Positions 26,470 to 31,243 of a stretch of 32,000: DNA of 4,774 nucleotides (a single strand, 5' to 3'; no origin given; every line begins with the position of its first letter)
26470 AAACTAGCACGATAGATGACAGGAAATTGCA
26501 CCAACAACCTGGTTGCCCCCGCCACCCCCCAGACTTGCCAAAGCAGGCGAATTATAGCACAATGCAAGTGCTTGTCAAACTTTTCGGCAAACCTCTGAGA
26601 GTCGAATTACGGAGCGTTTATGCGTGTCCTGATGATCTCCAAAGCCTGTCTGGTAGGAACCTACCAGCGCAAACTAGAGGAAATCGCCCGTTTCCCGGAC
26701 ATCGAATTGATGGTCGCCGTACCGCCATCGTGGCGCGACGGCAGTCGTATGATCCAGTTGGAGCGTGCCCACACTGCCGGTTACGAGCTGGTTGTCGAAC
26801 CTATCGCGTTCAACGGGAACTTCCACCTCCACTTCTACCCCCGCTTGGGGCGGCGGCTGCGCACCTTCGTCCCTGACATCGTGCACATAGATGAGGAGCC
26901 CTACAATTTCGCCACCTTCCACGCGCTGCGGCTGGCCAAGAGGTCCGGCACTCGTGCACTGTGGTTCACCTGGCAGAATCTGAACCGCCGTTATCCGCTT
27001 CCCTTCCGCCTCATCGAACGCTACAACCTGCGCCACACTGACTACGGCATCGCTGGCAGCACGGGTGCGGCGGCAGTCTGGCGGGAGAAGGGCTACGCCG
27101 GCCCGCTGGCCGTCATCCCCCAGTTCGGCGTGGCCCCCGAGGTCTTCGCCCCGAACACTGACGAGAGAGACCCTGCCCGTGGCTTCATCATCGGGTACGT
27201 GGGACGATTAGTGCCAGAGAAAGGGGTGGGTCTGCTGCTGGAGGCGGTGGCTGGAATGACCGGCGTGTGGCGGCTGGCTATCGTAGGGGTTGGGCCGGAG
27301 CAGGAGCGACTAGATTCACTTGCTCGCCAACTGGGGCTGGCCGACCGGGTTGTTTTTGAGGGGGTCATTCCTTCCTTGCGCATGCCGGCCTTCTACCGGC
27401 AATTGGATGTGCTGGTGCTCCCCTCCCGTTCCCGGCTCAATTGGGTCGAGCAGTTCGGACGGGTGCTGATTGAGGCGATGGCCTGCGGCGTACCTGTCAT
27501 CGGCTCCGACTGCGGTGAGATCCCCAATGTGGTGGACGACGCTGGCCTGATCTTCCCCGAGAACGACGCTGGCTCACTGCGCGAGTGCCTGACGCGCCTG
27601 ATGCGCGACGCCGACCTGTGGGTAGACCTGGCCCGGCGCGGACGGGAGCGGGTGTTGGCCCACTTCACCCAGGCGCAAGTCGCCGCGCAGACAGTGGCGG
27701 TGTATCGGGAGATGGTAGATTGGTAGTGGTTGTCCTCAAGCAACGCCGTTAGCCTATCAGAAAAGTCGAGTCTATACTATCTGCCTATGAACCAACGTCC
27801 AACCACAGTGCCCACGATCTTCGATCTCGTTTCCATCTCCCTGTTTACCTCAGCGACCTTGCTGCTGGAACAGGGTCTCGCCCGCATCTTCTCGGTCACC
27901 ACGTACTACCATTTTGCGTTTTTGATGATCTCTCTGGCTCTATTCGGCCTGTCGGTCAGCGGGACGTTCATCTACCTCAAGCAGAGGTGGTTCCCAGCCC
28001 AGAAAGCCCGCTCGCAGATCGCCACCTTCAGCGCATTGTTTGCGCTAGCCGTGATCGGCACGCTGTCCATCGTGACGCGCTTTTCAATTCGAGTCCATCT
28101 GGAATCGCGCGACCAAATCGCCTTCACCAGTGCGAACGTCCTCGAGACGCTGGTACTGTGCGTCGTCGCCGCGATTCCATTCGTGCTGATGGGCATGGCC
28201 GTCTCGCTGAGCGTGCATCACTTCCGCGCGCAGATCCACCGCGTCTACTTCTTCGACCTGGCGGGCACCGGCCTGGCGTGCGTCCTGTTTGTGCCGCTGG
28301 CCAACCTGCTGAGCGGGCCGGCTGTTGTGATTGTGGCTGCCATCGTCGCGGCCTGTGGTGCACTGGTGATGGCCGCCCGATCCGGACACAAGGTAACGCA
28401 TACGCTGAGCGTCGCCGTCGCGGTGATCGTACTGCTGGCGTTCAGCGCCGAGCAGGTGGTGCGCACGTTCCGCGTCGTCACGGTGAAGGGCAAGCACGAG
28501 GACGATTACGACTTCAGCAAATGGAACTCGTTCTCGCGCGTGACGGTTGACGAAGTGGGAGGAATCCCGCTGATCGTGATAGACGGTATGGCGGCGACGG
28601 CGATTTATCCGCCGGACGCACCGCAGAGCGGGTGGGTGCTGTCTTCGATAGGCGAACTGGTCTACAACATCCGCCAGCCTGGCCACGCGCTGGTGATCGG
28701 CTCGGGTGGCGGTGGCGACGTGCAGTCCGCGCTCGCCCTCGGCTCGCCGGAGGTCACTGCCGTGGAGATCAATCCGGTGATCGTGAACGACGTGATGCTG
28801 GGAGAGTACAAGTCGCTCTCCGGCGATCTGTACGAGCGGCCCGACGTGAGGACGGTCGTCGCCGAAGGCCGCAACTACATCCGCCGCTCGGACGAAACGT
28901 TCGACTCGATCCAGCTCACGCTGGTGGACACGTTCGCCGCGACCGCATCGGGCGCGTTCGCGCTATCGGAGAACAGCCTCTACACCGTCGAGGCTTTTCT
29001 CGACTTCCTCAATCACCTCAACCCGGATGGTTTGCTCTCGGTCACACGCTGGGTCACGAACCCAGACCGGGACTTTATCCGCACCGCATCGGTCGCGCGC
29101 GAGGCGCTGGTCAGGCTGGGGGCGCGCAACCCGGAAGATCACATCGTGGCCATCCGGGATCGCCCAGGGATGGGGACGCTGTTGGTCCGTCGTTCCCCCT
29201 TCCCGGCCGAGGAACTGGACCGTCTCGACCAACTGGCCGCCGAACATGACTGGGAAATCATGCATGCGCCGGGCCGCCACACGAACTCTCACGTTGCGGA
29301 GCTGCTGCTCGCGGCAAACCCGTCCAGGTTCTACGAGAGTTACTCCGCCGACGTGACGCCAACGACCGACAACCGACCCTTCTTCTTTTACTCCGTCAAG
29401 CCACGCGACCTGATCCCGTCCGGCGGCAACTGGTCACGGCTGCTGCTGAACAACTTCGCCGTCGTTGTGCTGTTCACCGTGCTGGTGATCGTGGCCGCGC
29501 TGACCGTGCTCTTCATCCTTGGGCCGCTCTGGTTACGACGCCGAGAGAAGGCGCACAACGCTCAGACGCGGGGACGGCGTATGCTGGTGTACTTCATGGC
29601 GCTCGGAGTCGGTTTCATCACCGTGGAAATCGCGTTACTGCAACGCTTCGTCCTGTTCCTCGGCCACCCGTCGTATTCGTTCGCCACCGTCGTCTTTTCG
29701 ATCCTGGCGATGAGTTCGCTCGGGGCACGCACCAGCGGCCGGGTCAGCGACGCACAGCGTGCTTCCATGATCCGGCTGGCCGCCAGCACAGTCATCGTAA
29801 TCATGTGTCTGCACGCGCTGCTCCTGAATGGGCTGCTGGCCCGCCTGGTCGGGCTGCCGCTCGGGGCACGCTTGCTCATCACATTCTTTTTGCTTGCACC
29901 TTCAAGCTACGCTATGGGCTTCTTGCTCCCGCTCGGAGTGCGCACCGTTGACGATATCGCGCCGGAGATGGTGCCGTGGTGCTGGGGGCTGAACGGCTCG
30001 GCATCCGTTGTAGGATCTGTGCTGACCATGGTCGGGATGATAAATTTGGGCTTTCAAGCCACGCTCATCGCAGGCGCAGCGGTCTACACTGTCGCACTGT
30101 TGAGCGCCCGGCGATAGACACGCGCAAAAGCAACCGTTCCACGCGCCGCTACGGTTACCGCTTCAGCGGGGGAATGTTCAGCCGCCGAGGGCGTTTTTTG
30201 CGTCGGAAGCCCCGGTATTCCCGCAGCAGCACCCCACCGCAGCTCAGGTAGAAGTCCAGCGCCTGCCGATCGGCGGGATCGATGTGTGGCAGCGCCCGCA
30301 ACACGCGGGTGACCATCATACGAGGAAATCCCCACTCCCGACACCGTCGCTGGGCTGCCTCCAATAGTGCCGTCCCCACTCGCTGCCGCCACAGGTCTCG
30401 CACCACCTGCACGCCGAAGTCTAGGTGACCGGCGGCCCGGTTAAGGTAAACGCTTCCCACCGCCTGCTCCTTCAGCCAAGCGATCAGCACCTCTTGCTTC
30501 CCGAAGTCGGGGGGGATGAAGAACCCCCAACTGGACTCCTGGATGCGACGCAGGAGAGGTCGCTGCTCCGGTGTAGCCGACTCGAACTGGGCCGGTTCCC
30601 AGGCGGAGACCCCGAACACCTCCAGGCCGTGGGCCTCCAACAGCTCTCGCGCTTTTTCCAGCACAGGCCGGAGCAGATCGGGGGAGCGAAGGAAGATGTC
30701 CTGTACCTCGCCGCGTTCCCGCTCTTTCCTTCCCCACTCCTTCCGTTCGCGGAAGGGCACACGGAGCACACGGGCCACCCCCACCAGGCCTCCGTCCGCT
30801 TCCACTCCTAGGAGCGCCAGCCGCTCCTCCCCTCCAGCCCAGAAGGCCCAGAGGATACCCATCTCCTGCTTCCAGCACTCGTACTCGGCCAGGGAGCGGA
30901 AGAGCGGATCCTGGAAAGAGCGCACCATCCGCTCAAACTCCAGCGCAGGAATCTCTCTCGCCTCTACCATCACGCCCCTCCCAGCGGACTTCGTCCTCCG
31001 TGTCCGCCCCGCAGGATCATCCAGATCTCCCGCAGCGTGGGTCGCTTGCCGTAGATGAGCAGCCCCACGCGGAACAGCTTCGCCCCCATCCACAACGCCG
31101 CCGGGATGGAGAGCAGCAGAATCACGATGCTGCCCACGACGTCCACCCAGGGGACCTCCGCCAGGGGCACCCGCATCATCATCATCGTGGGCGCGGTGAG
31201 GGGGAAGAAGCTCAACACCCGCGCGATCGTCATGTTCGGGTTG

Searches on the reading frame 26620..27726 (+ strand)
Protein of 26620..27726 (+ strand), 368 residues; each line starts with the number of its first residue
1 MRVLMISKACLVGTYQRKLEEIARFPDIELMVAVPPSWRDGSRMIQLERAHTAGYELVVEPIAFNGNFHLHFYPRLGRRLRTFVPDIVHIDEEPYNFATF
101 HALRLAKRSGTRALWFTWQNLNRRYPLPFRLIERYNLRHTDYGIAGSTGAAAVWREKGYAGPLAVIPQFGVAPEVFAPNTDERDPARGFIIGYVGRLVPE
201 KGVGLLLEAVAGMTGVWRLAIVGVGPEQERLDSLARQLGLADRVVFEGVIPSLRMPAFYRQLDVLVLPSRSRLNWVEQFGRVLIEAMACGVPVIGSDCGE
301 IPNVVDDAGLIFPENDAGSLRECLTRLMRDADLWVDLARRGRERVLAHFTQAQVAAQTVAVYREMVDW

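Call 5: search_protein_families(library=pfam, proteins=[window:26620-27726:+], max_evalue=0.01)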
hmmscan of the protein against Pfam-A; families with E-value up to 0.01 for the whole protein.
window:26620-27726:+ (368 aa): 6 families
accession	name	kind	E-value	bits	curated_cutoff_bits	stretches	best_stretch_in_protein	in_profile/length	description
PF00534.26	Glycos_transf_1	-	7.2e-35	120.5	26.4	1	187-344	14-172/172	Glycosyl transferases group 1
PF13692.12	Glyco_trans_1_4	-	5.4e-32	111.4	27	1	189-330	2-142/142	Glycosyl transferases group 1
PF13524.12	Glyco_trans_1_2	-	3.4e-12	47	25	1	206-358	5-142/144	Glycosyl transferase-like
PF13439.12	Glyco_transf_4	-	9.8e-07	29.4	28.5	1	58-167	46-163/170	Glycosyltransferase Family 4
PF20706.3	GT4-conflict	-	2.6e-05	23.8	26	1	161-298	173-313/385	Family 4 Glycosyltransferase in conflict systems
PF13579.12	Glyco_trans_4_4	-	6.2e-05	23.8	29.7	1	67-167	54-156/158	Glycosyl transferase 4-like domain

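Call 19: find_encoding_contigs(protein=window:26620-27726:+, flank=10000, max_places=3)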
Protein window:26620-27726:+ (368 aa): 3 contigs read that carry it; 2 places shown.
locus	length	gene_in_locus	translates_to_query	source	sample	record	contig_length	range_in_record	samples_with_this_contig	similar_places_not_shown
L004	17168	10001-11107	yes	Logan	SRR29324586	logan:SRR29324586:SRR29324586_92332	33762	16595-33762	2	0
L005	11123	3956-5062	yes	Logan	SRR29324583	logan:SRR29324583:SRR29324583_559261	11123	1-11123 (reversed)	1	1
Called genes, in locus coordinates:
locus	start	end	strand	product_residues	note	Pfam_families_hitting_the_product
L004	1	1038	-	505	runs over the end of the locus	-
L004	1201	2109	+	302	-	PF00535:Glycos_transf_2, PF13641:Glyco_tranf_2_3 (weak)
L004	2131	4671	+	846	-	PF09586:YfhO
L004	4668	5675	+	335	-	PF13439:Glyco_transf_4 (faint), PF13692:Glyco_trans_1_4 (weak), PF00534:Glycos_transf_1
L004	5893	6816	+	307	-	PF00535:Glycos_transf_2, PF13641:Glyco_tranf_2_3, PF13632:Glyco_trans_2_3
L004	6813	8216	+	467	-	PF13727:CoA_binding_3, PF02397:Bac_transf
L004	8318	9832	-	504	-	PF01476:LysM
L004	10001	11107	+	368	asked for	PF13439:Glyco_transf_4 (weak), PF00534:Glycos_transf_1, PF13692:Glyco_trans_1_4, PF13524:Glyco_trans_1_2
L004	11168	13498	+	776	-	-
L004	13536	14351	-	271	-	PF00583:Acetyltransf_1 (faint)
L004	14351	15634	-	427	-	PF12698:ABC2_membrane_3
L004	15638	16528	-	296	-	PF00005:ABC_tran, PF13304:AAA_21, PF13732:DrrA1-3_C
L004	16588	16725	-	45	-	-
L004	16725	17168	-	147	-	?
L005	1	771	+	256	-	?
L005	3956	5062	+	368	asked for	PF13439:Glyco_transf_4 (weak), PF00534:Glycos_transf_1, PF13692:Glyco_trans_1_4, PF13524:Glyco_trans_1_2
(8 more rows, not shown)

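Call 52: search_protein_families(library=ncbifam, proteins=[window:26620-27726:+], max_evalue=0.00001)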
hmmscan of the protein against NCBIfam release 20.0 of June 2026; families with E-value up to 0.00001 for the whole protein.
window:26620-27726:+ (368 aa): 27 families (the best 25 are shown)
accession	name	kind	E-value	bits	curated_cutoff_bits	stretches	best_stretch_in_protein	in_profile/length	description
NF038298.1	EPS_HpsO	equivalog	9e-76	255.2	575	1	1-366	1-388/388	hormogonium polysaccharide biosynthesis glycosyltransferase HpsO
TIGR03088.1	stp2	hypoth_equivalog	1.5e-23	83.4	409.05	1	184-365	190-373/374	TIGR03088 family PEP-CTERM/XrtA system glycosyltransferase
NF041876.1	EPS_EpsE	equivalog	2e-22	80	400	1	165-356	189-387/389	exopolysaccharide biosynthesis GT4 family glycosyltransferase EpsE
TIGR03999.1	thiol_BshA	equivalog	3.3e-21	75.6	273.7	1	218-366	231-374/375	N-acetyl-alpha-D-glucosaminyl L-malate synthase BshA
TIGR04063.1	stp3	hypoth_equivalog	5.7e-20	71.6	442.05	1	189-366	214-396/397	TIGR04063 family PEP-CTERM/XrtA system glycosyltransferase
TIGR04005.1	wcaL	equivalog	2.5e-19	69.5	537.6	1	168-360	203-401/406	colanic acid biosynthesis glycosyltransferase WcaL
TIGR03449.1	mycothiol_MshA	equivalog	9.5e-19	67.6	462.5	1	188-365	220-403/406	D-inositol-3-phosphate glycosyltransferase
NF047684.1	TeichurnBiosyTuaC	equivalog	2.9e-18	66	550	1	188-366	219-390/391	teichuronic acid biosynthesis protein TuaC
TIGR02149.1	glgA_Coryne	subfamily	1.3e-15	57.4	302.4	1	190-366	206-391/391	glycogen synthase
TIGR04047.1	MSMEG_0565_glyc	hypoth_equivalog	6.7e-14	51.8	259.85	1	228-364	242-373/373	MSMEG_0565 family glycosyltransferase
NF041879.1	EPS_EpsH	equivalog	9.5e-14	50.9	800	1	164-365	213-416/431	exopolysaccharide biosynthesis glycosyltransferase EpsH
NF046085.1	XrtY_assoc_Gly1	equivalog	1e-13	50.9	400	1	173-366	194-385/387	XrtY-associated glycosyltransferase XYAG1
NF053787.1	GlcN_PG_synth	equivalog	2.1e-13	49.9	480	1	191-366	200-360/361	N-acetylglucosaminyl phosphatidylglycerol synthase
NF007396.0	PRK09922.1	equivalog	3.5e-13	49.2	385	1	183-305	179-298/361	lipopolysaccharide 1,6-galactosyltransferase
NF011726.0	PRK15179.1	equivalog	8.8e-13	47.4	733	1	189-362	518-691/694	Vi polysaccharide biosynthesis protein TviE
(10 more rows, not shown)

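Call 78: search_protein_families(library=pfam, proteins=[L004:16725-17168:-, L004:16588-16725:-, L004:15638-16528:-], max_evalue=0.01)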
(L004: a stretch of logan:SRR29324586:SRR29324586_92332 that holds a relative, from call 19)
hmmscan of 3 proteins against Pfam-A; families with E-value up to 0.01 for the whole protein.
L004:16725-17168:- (147 aa): 3 families
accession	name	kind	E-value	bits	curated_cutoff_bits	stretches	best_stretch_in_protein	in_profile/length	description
PF01850.27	PIN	-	1.1e-10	42.6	23.6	1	5-127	1-115/120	PIN domain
PF10130.15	PIN_2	-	4.9e-07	30.5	22.4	1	7-127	2-116/133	PIN domain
PF13470.12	PIN_3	-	0.00015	23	27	1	5-119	2-108/115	PIN domain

L004:16588-16725:- (45 aa): 0 families

L004:15638-16528:- (296 aa): 10 families
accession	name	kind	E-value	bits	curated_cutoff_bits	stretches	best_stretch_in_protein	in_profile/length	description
PF00005.33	ABC_tran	-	5.3e-29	102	25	1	19-157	2-136/137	ABC transporter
PF13304.12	AAA_21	-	2.8e-15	57.6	27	2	129-193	237-304/304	AAA domain, putative AbiEii toxin, Type IV TA system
PF13732.12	DrrA1-3_C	-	5e-14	53.2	27.4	1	211-291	1-81/81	ATP-binding protein DrrA1-3-like, C-terminal domain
PF25199.1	nSTAND_NTPase5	-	0.00063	20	34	0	26-59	39-73/145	Novel STAND NTPase 5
PF02463.25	SMC_N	-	0.002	18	40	0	150-193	161-204/220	RecF/RecN/SMC N terminal domain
PF13191.12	AAA_16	-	0.0032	18.4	32.6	1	28-177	22-161/167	AAA ATPase domain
PF13514.12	AAA_27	-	0.0039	17.2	22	1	9-52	8-50/206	AAA domain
PF13555.12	AAA_29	-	0.0043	17.2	27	0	23-56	17-50/61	P-loop containing region of AAA domain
PF13476.12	AAA_23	-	0.0062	17.6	27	0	22-54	14-45/201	AAA domain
PF13401.12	AAA_22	-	0.0075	17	27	0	33-168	10-104/130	AAA domain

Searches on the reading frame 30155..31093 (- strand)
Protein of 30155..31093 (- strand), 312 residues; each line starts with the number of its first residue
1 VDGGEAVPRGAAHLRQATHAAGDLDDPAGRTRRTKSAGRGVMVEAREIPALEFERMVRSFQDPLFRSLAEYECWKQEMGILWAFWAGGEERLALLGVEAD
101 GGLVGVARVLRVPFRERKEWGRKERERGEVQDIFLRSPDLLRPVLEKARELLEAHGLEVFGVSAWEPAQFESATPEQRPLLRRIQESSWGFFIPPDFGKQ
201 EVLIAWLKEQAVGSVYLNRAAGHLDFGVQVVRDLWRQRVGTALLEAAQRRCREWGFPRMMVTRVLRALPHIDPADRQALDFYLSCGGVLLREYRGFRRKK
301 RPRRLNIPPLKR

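Call 5: search_protein_families(library=pfam, proteins=[window:30155-31093:-], max_evalue=0.01)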
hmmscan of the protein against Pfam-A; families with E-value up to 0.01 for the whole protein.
window:30155-31093:- (312 aa): 3 families
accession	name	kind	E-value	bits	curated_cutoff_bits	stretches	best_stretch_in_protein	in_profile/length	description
PF00583.31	Acetyltransf_1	-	7.7e-09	36.3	20.7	1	201-286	34-115/116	Acetyltransferase (GNAT) family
PF13508.13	Acetyltransf_7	-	6.8e-05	23.6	27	1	200-286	3-81/84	Acetyltransferase (GNAT) domain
PF13673.13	Acetyltransf_10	-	0.0053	17.2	23.6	0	198-255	29-84/128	Acetyltransferase (GNAT) domain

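Call 16: find_encoding_contigs(protein=window:30155-31093:-, flank=10000, max_places=3)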
Protein window:30155-31093:- (312 aa): no gene with exactly this product is on record in the collection.
